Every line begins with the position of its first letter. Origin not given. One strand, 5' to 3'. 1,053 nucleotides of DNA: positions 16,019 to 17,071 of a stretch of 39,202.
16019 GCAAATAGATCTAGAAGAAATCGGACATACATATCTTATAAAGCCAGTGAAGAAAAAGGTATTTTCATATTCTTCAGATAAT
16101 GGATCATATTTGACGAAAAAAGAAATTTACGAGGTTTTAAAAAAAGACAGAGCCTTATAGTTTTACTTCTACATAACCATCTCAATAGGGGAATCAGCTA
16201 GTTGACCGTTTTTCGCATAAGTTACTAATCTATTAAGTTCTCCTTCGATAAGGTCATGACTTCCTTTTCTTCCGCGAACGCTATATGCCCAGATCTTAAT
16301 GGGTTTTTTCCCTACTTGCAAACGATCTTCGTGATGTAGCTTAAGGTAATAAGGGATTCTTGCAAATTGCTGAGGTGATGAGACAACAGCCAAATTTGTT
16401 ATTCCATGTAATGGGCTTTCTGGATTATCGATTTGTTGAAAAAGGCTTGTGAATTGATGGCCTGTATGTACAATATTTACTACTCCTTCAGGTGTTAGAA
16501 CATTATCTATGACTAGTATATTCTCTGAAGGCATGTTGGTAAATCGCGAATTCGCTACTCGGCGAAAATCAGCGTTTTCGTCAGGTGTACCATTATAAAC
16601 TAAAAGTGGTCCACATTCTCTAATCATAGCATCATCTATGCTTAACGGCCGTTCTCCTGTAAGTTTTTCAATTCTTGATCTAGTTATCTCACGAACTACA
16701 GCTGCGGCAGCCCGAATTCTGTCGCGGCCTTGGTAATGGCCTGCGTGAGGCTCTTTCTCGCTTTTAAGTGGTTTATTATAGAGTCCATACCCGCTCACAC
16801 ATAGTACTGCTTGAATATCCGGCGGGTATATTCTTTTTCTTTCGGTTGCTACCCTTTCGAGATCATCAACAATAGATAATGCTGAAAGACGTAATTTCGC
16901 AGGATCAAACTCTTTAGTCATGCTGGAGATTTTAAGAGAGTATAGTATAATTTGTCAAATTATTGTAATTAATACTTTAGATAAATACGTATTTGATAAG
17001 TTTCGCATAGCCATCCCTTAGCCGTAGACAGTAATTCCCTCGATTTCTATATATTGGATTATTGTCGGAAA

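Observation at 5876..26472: About 20-kb envelope glycan island with four GT-C-like giants lying beside the sorted surface protein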

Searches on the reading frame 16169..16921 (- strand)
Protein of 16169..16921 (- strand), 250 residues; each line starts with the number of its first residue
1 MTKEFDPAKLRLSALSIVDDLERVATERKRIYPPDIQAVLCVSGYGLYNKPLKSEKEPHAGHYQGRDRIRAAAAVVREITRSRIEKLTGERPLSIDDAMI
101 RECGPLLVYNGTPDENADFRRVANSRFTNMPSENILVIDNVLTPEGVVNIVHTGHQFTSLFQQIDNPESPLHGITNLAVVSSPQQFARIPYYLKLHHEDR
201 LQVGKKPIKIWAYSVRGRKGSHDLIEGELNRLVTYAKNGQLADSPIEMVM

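Call 4: search_protein_families(library=pfam, proteins=[window:16169-16921:-], max_evalue=0.01)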
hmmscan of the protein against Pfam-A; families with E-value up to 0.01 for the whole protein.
window:16169-16921:- (250 aa): 0 families

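Call 6: search_protein_families(library=ncbifam, proteins=[window:16169-16921:-], max_evalue=0.01)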
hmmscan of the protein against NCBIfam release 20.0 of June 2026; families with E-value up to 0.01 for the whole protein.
window:16169-16921:- (250 aa): 0 families

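Call 9: search_protein_families(library=pfam, proteins=[window:16169-16921:-], max_evalue=10)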
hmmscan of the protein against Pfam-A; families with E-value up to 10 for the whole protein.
window:16169-16921:- (250 aa): 1 family
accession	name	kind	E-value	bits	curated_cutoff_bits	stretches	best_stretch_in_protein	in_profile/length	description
PF09514.15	SSXRD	-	0.18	12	23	1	204-220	2-18/31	SSXRD motif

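Call 77: search_solved_structures(query=window:16169-16921:-, max_evalue=1)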
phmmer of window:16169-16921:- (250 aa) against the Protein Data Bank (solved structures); distinct sequences matched with E-value up to 1: 1.
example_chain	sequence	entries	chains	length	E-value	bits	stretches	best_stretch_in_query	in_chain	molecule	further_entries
10lk_a2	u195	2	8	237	0.42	13.2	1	28-99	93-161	DUF4468 domain-containing protein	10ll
